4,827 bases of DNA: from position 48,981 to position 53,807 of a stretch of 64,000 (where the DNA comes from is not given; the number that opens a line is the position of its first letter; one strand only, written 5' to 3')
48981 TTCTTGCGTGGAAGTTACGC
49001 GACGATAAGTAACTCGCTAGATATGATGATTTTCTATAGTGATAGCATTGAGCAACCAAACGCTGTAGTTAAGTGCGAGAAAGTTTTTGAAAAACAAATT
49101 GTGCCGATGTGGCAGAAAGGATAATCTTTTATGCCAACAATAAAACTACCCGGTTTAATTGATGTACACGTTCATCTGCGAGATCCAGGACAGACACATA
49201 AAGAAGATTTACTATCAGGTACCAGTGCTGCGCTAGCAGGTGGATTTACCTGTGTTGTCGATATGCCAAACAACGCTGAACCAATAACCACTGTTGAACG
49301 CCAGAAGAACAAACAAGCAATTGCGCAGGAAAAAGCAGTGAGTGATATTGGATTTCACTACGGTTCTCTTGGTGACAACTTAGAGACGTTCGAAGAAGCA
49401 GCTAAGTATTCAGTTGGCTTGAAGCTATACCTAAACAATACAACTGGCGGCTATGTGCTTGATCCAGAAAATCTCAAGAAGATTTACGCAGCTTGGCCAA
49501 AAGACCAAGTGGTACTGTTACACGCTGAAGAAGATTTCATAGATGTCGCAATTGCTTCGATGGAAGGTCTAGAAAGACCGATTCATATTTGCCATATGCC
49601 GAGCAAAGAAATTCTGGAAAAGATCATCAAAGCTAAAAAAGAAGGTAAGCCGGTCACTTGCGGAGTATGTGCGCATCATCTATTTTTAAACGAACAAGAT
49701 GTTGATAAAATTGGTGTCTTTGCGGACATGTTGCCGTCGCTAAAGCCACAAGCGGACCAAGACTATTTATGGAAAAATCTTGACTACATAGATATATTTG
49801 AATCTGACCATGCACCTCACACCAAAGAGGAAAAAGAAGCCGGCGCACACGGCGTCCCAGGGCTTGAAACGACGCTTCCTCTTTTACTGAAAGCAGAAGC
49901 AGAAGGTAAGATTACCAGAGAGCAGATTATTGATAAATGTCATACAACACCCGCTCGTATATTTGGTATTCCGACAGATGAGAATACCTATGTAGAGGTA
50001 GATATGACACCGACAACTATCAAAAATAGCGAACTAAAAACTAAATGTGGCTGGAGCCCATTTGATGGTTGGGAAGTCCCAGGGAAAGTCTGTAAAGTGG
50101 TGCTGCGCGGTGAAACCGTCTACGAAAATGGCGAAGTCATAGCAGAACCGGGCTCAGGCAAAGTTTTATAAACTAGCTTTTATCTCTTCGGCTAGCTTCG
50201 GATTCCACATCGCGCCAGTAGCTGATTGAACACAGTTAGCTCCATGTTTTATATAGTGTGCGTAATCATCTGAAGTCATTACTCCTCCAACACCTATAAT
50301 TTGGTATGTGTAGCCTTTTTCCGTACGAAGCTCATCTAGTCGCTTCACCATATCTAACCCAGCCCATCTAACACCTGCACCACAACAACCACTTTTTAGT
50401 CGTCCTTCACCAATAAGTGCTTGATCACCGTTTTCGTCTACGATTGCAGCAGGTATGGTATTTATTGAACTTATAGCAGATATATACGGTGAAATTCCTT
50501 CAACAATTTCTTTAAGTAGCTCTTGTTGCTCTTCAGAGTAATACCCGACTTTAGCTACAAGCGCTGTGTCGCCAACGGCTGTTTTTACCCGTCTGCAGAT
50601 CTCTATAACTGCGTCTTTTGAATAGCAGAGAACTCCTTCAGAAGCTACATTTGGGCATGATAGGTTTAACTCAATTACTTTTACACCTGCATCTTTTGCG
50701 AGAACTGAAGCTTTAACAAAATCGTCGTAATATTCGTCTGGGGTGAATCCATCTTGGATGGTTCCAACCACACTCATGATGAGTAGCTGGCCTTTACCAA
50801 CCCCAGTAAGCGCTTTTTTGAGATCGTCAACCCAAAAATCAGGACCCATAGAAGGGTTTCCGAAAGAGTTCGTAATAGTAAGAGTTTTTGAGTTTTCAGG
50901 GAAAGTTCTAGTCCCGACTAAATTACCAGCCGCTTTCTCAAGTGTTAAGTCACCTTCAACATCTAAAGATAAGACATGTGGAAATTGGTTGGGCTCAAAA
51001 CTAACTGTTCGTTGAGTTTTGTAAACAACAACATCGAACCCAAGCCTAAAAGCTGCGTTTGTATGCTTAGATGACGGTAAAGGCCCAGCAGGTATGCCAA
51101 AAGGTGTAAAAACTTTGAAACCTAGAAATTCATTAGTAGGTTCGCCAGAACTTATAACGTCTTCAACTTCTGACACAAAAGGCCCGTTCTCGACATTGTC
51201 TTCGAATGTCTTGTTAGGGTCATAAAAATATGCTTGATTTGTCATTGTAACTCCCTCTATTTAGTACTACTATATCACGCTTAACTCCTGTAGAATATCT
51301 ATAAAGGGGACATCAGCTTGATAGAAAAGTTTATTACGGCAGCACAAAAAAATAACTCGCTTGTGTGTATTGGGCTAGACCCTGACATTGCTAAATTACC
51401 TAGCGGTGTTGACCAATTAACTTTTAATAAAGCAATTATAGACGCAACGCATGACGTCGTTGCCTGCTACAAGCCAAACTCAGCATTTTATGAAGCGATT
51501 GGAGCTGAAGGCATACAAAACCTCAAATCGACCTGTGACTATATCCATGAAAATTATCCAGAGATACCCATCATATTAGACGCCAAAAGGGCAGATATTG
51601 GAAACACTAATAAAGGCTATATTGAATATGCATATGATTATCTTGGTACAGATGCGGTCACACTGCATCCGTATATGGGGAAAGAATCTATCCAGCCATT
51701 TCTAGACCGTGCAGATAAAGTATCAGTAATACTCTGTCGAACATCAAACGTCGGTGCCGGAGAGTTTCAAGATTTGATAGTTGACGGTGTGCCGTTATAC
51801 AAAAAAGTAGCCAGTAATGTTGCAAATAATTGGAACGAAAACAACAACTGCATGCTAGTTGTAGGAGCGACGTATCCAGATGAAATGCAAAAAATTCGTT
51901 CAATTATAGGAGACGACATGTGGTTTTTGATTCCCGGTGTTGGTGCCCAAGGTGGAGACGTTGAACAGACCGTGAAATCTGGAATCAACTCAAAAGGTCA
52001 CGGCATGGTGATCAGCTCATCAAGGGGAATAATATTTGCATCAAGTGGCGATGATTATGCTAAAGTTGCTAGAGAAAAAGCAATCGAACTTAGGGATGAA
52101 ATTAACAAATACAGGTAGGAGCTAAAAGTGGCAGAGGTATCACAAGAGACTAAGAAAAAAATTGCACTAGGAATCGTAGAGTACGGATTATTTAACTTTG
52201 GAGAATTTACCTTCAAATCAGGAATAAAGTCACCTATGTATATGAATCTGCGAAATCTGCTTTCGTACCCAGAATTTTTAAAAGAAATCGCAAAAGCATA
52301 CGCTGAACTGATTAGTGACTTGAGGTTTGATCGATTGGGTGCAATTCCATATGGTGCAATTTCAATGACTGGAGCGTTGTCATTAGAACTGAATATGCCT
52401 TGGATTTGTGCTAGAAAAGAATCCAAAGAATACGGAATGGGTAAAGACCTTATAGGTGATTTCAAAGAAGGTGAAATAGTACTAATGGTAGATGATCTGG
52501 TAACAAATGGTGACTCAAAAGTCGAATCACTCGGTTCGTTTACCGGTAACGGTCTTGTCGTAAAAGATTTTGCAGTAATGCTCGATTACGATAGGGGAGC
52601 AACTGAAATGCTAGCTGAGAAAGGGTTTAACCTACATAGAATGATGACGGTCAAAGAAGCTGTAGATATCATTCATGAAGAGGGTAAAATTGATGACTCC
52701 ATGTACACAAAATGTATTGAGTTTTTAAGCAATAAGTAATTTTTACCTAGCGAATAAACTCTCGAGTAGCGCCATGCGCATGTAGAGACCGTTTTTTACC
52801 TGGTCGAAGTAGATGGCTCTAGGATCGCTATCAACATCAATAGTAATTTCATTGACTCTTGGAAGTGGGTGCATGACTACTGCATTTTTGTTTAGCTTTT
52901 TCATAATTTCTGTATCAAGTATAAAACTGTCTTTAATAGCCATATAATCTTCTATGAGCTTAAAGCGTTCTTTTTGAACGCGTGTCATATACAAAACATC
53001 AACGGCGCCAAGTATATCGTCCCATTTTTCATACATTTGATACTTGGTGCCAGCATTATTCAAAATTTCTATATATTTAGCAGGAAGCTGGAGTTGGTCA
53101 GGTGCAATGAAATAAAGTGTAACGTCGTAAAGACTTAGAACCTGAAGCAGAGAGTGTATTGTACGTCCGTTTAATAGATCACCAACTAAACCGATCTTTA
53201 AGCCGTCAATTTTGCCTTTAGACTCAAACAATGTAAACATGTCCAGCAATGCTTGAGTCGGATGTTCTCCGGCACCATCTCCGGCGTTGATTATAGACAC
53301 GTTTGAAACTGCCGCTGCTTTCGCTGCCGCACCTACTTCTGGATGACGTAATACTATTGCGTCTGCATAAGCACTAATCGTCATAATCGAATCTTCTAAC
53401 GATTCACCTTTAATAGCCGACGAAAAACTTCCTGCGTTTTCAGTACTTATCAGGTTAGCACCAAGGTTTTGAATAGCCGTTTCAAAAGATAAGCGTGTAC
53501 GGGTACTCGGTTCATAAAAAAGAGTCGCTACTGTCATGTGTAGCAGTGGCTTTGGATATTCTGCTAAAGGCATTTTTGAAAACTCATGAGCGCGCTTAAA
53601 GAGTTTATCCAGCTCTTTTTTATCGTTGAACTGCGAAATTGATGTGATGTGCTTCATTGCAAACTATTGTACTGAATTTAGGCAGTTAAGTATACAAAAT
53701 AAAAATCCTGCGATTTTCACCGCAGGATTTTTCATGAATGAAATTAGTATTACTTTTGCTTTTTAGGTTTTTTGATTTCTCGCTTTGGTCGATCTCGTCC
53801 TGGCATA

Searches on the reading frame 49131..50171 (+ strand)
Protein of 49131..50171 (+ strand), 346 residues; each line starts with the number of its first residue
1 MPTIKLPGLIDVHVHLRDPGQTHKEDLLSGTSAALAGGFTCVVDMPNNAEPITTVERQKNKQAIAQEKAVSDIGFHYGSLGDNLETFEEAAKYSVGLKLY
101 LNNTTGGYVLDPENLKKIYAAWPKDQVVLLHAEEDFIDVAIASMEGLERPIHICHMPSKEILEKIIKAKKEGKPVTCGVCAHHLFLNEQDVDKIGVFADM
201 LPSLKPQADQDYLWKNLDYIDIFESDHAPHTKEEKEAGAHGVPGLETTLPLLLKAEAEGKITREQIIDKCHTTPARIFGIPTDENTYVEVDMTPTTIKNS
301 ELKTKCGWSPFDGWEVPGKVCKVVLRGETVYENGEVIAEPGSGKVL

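Call 87: search_protein_families(library=pfam, proteins=[window:49131-50171:+], max_evalue=0.00001)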
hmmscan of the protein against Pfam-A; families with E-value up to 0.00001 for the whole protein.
window:49131-50171:+ (346 aa): 1 family
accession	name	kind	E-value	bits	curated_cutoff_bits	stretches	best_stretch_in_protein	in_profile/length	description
PF01979.26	Amidohydro_1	-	2.2e-11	44.1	25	1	5-280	2-300/345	Amidohydrolase family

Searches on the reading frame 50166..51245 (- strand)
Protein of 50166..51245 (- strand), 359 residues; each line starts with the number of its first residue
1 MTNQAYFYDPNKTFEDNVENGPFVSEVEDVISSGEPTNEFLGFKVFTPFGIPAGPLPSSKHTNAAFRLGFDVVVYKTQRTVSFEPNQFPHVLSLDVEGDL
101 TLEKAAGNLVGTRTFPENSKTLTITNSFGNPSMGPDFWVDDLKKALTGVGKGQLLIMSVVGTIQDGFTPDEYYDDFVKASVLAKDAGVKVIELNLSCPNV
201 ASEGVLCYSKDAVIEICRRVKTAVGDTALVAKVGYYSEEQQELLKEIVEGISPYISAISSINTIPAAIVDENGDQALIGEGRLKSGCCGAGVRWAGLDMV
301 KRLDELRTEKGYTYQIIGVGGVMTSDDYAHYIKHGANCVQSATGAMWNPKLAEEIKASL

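Call 87: search_protein_families(library=pfam, proteins=[window:50166-51245:-], max_evalue=0.00001)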
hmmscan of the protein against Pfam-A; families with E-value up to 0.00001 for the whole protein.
window:50166-51245:- (359 aa): 1 family
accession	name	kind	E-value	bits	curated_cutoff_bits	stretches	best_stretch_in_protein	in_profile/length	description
PF01180.27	DHO_dh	-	1.1e-17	64.6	27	1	120-358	64-286/291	Dihydroorotate dehydrogenase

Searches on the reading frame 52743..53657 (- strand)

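Call 87: search_protein_families(library=pfam, proteins=[window:52743-53657:-], max_evalue=0.00001)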
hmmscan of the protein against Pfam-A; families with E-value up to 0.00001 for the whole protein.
window:52743-53657:- (304 aa): 2 families
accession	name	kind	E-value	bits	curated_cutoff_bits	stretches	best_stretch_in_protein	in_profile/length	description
PF02729.26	OTCace_N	-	1.6e-42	145.5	29.9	1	2-144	1-147/148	Aspartate/ornithine carbamoyltransferase, carbamoyl-P binding domain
PF00185.30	OTCace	-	2.7e-34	118.9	29.4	1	151-300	1-156/157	Aspartate/ornithine carbamoyltransferase, Asp/Orn binding domain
